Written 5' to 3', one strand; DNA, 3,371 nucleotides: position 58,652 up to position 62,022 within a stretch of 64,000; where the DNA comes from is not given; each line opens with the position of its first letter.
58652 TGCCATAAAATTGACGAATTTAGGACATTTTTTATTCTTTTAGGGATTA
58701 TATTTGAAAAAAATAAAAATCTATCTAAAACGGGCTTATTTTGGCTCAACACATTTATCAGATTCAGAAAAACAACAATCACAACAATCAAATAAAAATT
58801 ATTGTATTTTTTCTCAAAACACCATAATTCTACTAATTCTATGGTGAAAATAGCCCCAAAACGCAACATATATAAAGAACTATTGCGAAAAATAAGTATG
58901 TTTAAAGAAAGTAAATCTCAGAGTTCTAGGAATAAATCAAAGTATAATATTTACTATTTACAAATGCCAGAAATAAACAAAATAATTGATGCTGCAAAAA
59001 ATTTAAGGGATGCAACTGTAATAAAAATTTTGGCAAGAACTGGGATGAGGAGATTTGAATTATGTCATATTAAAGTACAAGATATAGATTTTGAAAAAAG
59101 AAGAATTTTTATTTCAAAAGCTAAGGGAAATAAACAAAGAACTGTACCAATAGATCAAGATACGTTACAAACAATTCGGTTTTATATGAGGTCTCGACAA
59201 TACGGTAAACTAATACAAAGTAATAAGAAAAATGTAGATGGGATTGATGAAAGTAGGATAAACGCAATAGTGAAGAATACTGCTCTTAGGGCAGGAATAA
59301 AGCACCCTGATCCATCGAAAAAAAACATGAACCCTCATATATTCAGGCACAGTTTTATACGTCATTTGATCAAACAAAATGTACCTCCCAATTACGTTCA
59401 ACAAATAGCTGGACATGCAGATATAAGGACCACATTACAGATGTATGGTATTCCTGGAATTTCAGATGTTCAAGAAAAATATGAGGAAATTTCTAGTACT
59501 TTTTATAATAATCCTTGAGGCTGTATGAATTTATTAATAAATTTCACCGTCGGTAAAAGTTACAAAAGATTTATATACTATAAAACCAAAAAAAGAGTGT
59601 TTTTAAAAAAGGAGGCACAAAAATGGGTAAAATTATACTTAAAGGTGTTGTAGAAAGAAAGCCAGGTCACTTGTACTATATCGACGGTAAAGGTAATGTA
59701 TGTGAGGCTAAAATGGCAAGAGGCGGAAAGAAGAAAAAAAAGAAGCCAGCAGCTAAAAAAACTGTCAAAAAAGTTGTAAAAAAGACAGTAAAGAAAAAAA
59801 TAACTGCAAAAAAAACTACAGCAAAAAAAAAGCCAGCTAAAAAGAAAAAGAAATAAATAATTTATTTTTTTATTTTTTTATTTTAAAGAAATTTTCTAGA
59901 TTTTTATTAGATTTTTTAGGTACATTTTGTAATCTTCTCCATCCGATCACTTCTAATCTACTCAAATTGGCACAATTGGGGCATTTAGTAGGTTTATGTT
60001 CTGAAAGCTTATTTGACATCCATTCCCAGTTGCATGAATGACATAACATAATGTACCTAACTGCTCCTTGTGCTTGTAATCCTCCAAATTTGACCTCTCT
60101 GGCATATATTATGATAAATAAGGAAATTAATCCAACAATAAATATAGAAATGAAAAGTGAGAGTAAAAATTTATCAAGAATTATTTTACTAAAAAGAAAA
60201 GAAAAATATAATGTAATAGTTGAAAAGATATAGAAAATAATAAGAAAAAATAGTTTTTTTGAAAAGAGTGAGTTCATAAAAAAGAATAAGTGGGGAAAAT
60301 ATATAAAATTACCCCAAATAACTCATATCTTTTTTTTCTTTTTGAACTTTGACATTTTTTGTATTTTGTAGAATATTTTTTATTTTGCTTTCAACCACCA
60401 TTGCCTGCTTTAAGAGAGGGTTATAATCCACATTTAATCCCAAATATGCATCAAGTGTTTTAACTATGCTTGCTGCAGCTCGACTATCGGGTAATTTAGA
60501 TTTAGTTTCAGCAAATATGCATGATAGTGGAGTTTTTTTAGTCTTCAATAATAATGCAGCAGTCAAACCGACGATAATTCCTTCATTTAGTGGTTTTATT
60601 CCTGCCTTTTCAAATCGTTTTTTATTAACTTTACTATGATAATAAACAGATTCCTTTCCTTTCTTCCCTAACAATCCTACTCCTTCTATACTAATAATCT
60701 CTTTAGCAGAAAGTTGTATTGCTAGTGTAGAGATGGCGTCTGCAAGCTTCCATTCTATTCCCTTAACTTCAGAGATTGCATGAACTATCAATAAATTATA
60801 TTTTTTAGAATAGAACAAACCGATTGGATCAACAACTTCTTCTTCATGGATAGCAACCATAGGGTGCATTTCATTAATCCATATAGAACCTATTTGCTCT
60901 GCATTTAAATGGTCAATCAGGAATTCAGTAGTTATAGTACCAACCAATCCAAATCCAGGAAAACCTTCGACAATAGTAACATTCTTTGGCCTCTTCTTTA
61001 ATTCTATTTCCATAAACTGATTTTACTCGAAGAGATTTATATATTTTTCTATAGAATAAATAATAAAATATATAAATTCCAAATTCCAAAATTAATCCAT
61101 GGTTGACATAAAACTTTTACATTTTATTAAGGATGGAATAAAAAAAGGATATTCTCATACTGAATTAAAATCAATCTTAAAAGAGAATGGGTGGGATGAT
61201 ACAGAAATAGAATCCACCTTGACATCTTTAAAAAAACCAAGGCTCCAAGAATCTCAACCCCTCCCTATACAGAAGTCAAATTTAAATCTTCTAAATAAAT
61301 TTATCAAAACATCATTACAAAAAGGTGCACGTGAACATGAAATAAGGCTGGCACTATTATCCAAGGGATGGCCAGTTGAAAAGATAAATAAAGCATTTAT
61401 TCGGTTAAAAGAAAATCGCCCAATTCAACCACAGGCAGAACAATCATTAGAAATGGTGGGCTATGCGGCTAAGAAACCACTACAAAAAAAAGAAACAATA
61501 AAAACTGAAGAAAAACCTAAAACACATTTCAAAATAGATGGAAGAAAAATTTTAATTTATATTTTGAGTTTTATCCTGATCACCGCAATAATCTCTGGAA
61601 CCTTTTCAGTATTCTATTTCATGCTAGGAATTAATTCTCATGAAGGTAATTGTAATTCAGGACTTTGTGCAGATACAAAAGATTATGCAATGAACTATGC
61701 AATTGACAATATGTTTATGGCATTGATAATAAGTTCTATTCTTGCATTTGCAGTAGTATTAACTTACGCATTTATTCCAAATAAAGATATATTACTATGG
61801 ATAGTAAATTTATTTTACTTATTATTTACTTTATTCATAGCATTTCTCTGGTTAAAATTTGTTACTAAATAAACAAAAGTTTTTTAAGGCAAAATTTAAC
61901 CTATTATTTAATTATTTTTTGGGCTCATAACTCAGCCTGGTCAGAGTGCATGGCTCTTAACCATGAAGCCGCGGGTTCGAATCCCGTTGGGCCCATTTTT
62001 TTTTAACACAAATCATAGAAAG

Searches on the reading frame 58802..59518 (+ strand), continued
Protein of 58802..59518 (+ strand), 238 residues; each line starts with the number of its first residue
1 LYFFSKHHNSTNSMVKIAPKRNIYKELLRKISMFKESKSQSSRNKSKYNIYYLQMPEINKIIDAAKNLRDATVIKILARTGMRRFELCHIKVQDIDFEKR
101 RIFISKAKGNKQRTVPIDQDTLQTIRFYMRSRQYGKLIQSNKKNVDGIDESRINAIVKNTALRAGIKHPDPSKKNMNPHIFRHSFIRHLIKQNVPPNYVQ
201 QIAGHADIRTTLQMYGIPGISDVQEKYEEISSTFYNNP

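Call 69: search_dna_similar(query=window:58898-59518:+, collection=plasmids, mode=protein, max_evalue=1e-10, max_rows=12)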
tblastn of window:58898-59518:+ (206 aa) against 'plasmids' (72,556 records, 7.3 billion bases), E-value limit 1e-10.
Records with a match: 521; places in all: 605; records where one place covers at least 80% of the query: 140.
Best place of each record, by identity: <60% 521.
By first word of the organism name: Acinetobacter 145; Bacillus 49; Rhizobium 35; Clostridium 29; Sinorhizobium 15; Leptospira 12; Vibrio 12; Escherichia 11; Salinibacter 7; Klebsiella 7; and 97 more.
By predicted mobility (MOB-suite, as given by PLSDB): non-mobilizable 262; conjugative 180; mobilizable 79.
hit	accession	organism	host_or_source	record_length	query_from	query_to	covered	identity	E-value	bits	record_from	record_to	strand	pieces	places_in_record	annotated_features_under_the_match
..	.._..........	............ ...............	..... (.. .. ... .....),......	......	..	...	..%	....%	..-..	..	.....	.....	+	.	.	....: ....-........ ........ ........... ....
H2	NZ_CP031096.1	Clostridium botulinum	Homo sapiens,human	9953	21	198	86%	31.9%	2e-11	69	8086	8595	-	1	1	tyrosine-type recombinase/integrase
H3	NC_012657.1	Clostridium botulinum Ba4 str. 657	-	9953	21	198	86%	31.9%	2e-11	69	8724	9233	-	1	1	tyrosine-type recombinase/integrase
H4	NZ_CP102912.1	Clostridium botulinum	Homo sapiens,Fecal sample from botulism ...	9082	21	198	86%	31.9%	5e-11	68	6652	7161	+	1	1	tyrosine-type recombinase/integrase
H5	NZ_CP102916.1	Clostridium botulinum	Homo sapiens,Fecal sample from botulism ...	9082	21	198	86%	31.9%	5e-11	68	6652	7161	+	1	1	tyrosine-type recombinase/integrase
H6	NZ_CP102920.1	Clostridium botulinum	Pate collected as part of botulism ...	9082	21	198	86%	31.9%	5e-11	68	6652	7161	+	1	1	tyrosine-type recombinase/integrase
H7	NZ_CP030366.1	Salinibacter ruber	-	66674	21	200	87%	30.8%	1e-14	79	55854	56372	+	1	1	DUF3435 domain-containing protein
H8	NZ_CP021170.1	Paenibacillus bovis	mixed culture,yak milk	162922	28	202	85%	31.5%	2e-17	87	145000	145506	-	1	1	tyrosine-type recombinase/integrase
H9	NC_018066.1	Desulfosporosinus acidiphilus SJ4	acid mining effluent decantation pond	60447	29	202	84%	31.6%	9e-17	85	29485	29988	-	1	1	tyrosine-type recombinase/integrase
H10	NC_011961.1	Thermomicrobium roseum DSM 5159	-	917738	24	202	87%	30.7%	3e-13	75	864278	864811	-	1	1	tyrosine-type recombinase/integrase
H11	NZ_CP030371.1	Salinibacter ruber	-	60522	21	200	87%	30.2%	3e-14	78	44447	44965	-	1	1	DUF3435 domain-containing protein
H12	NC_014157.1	Salinibacter ruber M8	-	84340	21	200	87%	30.2%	7e-14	77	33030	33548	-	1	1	DUF3435 domain-containing protein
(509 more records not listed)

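Call 71: search_protein_families(library=phrogs, proteins=[window:58898-59518:+], max_evalue=0.001)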
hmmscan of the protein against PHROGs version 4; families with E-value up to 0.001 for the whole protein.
window:58898-59518:+ (206 aa): 7 families
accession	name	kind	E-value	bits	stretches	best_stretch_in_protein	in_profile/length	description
phrog_216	-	integration and excision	1.9e-38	133.2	1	19-184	54-222/301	integrase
phrog_1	-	integration and excision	6.1e-36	125.8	1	13-184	263-433/611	integrase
phrog_7685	-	integration and excision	1.8e-10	41.8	1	77-184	125-221/240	integrase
phrog_23271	-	unknown function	1.5e-08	35.5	1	143-179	8-44/67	-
phrog_5830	-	integration and excision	7.4e-07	29.7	1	2-126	95-213/318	integrase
phrog_9208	-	integration and excision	0.00013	23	1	126-183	170-227/241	integrase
phrog_7269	-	integration and excision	0.00072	20.5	0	143-181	27-65/89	integrase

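Call 80: search_protein_representatives(alignment_id=A1)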
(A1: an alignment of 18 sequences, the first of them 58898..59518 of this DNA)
Query: 18 sequences, 201 profile positions. Proteins with E-value up to 0.001 (for the whole library): 89263; up to 1e-10: 14942; up to 1e-30: 114. The best 150 are listed.
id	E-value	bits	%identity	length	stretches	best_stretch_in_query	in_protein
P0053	7.0e-98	342.4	-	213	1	3-200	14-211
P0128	7.7e-80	283.5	-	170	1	7-170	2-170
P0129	3.0e-55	203.2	-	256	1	11-194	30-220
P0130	2.2e-48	180.7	-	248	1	3-197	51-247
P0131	3.1e-48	180.3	-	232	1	4-192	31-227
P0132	5.3e-48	179.5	-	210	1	2-197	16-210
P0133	5.5e-48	179.5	-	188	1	13-195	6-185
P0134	1.9e-47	177.7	-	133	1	6-129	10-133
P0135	4.6e-47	176.5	-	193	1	8-193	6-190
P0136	3.0e-46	173.8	-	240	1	7-190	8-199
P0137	3.3e-46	173.7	-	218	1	4-190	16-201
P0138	3.5e-46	173.6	-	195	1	5-193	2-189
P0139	4.0e-46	173.4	-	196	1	3-192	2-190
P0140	2.5e-45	170.8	-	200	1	4-197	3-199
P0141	1.2e-44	168.6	-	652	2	10-193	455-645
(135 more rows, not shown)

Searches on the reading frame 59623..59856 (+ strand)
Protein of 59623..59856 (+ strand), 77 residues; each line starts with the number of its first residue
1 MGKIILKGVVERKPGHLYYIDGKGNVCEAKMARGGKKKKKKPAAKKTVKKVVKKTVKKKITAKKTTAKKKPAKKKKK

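Call 4: search_protein_families(library=pfam, proteins=[window:59623-59856:+], max_evalue=0.1)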
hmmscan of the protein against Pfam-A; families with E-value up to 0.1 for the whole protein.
window:59623-59856:+ (77 aa): 1 family
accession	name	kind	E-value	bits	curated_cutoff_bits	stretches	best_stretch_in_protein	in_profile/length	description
PF00227.31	Proteasome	-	0.0035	17.5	22.4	1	5-52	108-157/189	Proteasome subunit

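Call 5: search_protein_families(library=ncbifam, proteins=[window:59623-59856:+], max_evalue=0.1)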
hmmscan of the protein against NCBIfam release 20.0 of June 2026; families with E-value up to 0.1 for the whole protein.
window:59623-59856:+ (77 aa): 0 families

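Call 71: search_protein_families(library=phrogs, proteins=[window:59623-59856:+], max_evalue=0.001)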
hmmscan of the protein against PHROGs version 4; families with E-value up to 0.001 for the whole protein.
window:59623-59856:+ (77 aa): 0 families

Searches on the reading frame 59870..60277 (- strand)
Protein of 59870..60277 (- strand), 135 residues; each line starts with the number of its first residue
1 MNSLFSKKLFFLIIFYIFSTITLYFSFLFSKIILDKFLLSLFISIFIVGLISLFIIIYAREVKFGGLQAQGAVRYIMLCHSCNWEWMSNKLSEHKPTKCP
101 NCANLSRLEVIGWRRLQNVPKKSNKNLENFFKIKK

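Call 4: search_protein_families(library=pfam, proteins=[window:59870-60277:-], max_evalue=0.1)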
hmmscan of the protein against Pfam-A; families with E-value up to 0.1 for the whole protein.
window:59870-60277:- (135 aa): 1 family
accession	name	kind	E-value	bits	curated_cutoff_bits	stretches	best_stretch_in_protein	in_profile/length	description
PF09723.15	Zn_ribbon_8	-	0.05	14.1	34.4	1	75-107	4-39/41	Zinc ribbon domain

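Call 5: search_protein_families(library=ncbifam, proteins=[window:59870-60277:-], max_evalue=0.1)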
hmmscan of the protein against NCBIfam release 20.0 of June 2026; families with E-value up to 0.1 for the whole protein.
window:59870-60277:- (135 aa): 1 family
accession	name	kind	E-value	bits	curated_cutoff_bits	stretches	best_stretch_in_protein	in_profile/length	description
TIGR02605.1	CxxC_CxxC_SSSS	subfamily_domain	0.057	13.5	31.3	1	79-104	8-34/52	FmdB family zinc ribbon protein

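Call 71: search_protein_families(library=phrogs, proteins=[window:59870-60277:-], max_evalue=0.001)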
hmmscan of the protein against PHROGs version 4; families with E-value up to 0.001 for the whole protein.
window:59870-60277:- (135 aa): 1 family
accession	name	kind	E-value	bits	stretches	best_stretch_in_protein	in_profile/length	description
phrog_27313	-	unknown function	0.00042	21.6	1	5-82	21-93/134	-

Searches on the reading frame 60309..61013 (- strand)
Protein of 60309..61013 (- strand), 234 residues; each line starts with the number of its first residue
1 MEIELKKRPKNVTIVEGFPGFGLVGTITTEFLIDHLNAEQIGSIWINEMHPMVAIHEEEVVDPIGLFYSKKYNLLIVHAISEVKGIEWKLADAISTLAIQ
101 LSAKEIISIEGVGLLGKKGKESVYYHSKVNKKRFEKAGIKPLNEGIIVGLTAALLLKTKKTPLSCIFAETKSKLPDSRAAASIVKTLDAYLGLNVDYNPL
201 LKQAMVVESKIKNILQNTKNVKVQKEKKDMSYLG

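Call 4: search_protein_families(library=pfam, proteins=[window:60309-61013:-], max_evalue=0.1)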
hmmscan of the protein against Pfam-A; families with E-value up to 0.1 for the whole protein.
window:60309-61013:- (234 aa): 1 family
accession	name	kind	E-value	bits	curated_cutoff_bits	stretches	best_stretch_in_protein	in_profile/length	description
PF09754.15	PAC2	-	3.1e-32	112.6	25.8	1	15-213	2-213/215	PAC2 family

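Call 5: search_protein_families(library=ncbifam, proteins=[window:60309-61013:-], max_evalue=0.1)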
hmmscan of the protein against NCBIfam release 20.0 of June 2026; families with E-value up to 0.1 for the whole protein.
window:60309-61013:- (234 aa): 3 families
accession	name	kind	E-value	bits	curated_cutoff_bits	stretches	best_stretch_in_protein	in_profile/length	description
TIGR00161.1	TIGR00161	hypoth_equivalog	1.2e-29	103.7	199.25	1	10-227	16-234/239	proteasome assembly chaperone family protein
TIGR00162.1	TIGR00162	hypoth_equivalog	6.4e-13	48.7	200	1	10-230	19-256/260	proteasome assembly chaperone family protein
NF001812.0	PRK00539.1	equivalog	0.081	13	172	0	186-225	80-119/133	F0F1 ATP synthase subunit epsilon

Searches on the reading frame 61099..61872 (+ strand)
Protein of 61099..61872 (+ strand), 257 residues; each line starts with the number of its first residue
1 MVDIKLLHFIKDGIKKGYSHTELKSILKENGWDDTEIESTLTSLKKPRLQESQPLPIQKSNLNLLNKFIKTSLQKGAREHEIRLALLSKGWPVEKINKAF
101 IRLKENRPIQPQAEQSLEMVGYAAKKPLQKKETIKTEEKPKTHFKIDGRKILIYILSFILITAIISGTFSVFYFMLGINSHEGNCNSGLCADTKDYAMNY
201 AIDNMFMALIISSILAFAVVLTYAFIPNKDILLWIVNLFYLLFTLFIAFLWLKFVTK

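Call 5: search_protein_families(library=ncbifam, proteins=[window:61099-61872:+], max_evalue=0.1)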
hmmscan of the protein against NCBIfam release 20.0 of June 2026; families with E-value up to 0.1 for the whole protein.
window:61099-61872:+ (257 aa): 2 families
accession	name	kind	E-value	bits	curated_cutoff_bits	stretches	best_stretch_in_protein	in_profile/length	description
NF001057.0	PRK00117.3-3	equivalog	0.0074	16.4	146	1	15-102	15-93/151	recombination regulator RecX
NF001063.0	PRK00117.5-3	equivalog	0.08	12.8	186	0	18-49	26-57/165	recombination regulator RecX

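Call 59: search_protein_families(library=pfam, proteins=[window:61099-61872:+], max_evalue=0.01)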
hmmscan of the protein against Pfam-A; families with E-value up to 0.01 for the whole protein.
window:61099-61872:+ (257 aa): 1 family
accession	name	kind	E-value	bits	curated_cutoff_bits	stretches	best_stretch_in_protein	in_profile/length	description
PF21982.2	RecX_HTH1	-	0.0013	19.1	26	0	18-42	14-38/40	RecX, first three-helix domain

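Call 71: search_protein_families(library=phrogs, proteins=[window:61099-61872:+], max_evalue=0.001)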
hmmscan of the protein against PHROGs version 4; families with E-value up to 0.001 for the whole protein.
window:61099-61872:+ (257 aa): 0 families
